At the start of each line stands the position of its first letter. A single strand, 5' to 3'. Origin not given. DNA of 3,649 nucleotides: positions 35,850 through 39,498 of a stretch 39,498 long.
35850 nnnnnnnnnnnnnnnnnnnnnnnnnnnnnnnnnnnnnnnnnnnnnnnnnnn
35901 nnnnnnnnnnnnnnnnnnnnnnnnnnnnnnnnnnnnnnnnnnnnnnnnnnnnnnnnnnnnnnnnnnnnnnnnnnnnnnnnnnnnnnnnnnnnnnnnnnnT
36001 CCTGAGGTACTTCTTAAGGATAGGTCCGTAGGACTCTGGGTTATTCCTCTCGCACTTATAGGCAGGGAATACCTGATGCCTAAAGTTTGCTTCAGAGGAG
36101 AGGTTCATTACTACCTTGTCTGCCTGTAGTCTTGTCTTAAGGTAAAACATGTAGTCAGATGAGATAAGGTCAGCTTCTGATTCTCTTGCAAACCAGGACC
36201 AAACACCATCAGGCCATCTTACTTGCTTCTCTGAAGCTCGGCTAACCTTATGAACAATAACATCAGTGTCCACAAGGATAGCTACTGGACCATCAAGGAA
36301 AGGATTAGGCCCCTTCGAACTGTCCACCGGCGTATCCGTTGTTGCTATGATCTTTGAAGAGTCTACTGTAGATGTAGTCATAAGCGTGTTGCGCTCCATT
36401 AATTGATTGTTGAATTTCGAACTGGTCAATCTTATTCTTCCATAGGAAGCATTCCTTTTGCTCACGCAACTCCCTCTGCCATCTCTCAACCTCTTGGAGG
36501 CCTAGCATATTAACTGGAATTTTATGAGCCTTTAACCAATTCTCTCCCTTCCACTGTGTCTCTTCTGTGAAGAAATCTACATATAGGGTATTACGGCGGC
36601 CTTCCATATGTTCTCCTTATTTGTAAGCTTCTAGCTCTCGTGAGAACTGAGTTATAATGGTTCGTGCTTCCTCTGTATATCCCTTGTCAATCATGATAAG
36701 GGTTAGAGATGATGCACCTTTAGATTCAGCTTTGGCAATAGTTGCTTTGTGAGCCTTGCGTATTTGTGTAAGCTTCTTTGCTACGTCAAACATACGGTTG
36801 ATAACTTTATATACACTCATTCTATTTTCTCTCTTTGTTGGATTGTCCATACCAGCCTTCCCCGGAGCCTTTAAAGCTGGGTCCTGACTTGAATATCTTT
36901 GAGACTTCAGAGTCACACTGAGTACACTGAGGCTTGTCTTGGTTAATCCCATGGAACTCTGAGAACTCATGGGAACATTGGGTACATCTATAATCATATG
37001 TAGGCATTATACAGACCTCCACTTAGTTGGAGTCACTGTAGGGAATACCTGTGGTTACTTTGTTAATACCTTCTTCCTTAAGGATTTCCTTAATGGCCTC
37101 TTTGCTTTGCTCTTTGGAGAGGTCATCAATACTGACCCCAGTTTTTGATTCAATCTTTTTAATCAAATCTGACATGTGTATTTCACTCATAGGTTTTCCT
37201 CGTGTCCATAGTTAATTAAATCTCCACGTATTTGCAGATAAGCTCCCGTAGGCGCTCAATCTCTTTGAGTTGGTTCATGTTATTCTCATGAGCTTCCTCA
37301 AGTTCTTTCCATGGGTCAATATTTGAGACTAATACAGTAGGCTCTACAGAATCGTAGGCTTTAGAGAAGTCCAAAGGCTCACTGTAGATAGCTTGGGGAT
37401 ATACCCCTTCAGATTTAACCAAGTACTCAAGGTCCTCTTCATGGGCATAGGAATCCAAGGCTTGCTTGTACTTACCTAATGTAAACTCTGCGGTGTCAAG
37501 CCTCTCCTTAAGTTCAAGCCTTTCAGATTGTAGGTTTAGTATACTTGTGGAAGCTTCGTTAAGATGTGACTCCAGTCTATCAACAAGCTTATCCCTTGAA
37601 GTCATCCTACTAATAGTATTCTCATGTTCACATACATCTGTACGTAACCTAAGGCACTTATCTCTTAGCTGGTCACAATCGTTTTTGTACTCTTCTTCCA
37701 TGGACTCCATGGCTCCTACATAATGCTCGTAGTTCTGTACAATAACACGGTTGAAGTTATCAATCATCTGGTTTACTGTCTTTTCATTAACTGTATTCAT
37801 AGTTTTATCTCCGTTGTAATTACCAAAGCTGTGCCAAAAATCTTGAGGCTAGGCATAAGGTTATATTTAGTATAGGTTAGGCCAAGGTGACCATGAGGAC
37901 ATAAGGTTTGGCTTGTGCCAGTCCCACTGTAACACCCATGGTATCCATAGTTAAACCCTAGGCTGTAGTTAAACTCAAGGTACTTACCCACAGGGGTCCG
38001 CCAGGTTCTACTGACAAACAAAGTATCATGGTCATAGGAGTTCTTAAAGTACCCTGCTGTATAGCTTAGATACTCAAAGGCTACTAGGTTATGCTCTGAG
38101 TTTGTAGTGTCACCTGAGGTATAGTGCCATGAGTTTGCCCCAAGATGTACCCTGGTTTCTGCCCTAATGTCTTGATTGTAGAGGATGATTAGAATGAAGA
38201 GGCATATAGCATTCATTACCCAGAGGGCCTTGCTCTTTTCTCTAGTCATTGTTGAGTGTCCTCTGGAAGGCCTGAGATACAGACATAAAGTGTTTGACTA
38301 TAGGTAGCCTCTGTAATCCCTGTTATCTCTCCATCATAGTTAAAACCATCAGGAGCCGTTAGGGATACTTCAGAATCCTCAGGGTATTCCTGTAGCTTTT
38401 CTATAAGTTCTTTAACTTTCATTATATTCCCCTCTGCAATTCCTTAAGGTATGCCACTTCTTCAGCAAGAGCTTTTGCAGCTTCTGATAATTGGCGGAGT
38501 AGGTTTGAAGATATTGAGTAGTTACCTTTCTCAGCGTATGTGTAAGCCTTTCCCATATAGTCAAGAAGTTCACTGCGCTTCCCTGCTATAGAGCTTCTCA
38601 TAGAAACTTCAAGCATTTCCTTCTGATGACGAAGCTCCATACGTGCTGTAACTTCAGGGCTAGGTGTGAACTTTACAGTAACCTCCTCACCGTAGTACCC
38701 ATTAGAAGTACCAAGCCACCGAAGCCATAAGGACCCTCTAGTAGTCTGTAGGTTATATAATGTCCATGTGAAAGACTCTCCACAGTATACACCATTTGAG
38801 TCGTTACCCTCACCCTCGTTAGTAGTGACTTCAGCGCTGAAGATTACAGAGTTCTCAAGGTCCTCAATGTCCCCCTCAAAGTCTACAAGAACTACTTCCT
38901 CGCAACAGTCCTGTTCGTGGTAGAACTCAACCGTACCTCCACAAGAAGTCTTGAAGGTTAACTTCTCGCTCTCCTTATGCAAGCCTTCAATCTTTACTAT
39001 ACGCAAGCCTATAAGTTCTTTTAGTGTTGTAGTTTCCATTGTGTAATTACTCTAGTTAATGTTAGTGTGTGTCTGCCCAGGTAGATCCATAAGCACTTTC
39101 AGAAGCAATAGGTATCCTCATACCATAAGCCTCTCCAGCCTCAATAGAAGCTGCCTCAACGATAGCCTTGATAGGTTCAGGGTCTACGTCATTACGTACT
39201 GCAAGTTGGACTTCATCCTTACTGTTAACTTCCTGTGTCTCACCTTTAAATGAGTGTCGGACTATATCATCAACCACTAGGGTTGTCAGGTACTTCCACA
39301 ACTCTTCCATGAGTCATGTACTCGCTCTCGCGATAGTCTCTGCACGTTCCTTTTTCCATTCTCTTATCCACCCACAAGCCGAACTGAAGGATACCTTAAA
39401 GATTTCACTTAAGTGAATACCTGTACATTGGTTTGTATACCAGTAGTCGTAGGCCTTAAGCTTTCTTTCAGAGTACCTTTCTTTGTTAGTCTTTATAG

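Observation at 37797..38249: Phage-encoded PagP-like outer-membrane beta-barrel in the DNA-metabolism region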

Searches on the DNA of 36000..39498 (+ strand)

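Call 7: search_dna_similar(query=window:36000-39498:+, collection=phages, mode=near, max_rows=20)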
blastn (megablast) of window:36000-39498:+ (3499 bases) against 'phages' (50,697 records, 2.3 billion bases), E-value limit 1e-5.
No match.

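Call 106: search_rna_families(source=window, start=38900, end=39498, threshold=evalue, max_evalue=1)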
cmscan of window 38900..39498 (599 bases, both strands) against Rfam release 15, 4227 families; matches with E-value up to 1: 1.
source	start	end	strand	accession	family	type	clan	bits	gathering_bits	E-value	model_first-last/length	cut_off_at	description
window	39238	39498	-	RF00028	Intron_gpI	Intron;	-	22.6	50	0.0016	39-253/253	5'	Group I catalytic intron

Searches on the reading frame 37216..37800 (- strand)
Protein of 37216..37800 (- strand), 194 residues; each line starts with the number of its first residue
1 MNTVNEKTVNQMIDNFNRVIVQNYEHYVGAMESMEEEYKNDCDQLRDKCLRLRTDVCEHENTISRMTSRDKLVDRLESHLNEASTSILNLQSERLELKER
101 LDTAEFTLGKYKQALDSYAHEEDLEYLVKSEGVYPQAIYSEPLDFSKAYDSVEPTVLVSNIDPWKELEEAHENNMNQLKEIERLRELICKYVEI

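Call 14: search_protein_families(library=phrogs, proteins=[window:37216-37800:-], max_evalue=0.001)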
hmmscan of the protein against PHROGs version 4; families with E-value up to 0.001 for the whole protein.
window:37216-37800:- (194 aa): 0 families

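Call 75: search_protein_families(library=padloc, proteins=[window:37216-37800:-], max_evalue=0.1)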
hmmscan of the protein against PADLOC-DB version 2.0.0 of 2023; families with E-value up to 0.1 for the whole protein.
window:37216-37800:- (194 aa): 6 families
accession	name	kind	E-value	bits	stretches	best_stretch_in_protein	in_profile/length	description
PDLC03865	LmuB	-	0.0011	15.3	1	20-189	354-501/1007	-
PDLC00580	JetC3|JetC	-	0.0033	13.7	1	7-116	224-329/1068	DUF3584 domain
PDLC02730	PbeC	-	0.022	11.5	1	2-125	367-489/651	PbeC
PDLC03843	LeoC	-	0.03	12.4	0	13-62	108-157/207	-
PDLC03859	LmuB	-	0.066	10.4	1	24-186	302-449/611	-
PDLC00006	DruC1|DruC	-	0.069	9.6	0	11-121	161-274/626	Unknown function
